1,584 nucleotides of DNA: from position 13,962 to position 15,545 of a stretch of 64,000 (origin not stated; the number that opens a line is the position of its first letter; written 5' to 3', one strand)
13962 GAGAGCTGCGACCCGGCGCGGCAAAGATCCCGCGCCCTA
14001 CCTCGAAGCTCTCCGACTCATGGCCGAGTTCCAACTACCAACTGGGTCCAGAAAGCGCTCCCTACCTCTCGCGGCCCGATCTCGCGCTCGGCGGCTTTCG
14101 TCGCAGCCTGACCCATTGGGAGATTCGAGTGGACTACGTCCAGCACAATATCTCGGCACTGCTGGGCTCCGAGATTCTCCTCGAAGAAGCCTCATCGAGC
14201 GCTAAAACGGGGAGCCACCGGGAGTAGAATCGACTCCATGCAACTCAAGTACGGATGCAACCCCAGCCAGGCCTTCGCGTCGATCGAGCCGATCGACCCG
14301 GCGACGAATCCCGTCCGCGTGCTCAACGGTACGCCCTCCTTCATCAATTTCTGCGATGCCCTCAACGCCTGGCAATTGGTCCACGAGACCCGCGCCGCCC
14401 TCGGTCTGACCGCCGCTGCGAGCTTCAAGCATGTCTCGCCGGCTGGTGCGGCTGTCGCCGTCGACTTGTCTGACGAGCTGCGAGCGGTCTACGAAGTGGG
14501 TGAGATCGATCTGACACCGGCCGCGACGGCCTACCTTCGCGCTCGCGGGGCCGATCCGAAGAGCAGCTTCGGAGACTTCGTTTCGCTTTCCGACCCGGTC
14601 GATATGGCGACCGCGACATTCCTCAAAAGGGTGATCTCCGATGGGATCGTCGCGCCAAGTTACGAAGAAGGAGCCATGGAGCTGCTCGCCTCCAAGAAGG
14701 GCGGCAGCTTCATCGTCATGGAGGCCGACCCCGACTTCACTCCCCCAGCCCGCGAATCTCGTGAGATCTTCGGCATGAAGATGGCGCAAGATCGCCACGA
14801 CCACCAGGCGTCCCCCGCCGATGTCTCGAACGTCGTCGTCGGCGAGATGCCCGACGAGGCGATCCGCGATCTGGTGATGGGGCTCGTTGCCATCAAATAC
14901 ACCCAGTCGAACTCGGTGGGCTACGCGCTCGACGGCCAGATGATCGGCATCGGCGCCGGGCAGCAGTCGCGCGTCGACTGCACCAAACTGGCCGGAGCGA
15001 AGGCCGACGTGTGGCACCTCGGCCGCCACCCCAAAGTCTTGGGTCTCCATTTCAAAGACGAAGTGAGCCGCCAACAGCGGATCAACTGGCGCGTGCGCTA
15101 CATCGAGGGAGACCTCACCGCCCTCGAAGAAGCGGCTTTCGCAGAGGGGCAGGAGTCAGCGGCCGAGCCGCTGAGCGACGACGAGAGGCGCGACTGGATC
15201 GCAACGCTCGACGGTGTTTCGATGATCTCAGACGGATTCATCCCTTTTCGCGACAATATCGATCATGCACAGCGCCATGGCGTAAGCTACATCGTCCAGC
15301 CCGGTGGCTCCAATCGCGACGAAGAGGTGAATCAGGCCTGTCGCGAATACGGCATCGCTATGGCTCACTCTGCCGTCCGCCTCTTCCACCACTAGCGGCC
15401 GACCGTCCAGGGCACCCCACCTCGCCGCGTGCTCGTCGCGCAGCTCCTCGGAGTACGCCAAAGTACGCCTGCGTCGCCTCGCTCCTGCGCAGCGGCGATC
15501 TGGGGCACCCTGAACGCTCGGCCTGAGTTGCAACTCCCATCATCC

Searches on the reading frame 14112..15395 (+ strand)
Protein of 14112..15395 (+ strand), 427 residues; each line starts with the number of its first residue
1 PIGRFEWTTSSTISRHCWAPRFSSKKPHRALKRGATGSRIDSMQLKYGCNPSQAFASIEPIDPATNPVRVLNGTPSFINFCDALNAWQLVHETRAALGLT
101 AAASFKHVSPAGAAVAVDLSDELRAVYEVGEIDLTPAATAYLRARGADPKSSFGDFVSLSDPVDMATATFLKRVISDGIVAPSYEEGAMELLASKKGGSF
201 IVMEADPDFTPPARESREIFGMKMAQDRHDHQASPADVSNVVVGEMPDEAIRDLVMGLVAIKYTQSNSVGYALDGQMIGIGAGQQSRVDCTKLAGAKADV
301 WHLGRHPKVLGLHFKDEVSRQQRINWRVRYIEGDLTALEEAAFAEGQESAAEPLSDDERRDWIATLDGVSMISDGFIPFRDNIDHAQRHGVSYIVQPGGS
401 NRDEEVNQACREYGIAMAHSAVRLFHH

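Call 63: search_protein_families(library=pfam, proteins=[window:14112-15395:+], max_evalue=0.001)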
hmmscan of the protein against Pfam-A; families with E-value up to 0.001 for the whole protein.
window:14112-15395:+ (427 aa): 1 family
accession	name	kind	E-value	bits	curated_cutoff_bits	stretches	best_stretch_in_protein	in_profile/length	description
PF01808.24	AICARFT_IMPCHas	-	3.4e-54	184.8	25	1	40-297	74-311/311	AICARFT/IMPCHase bienzyme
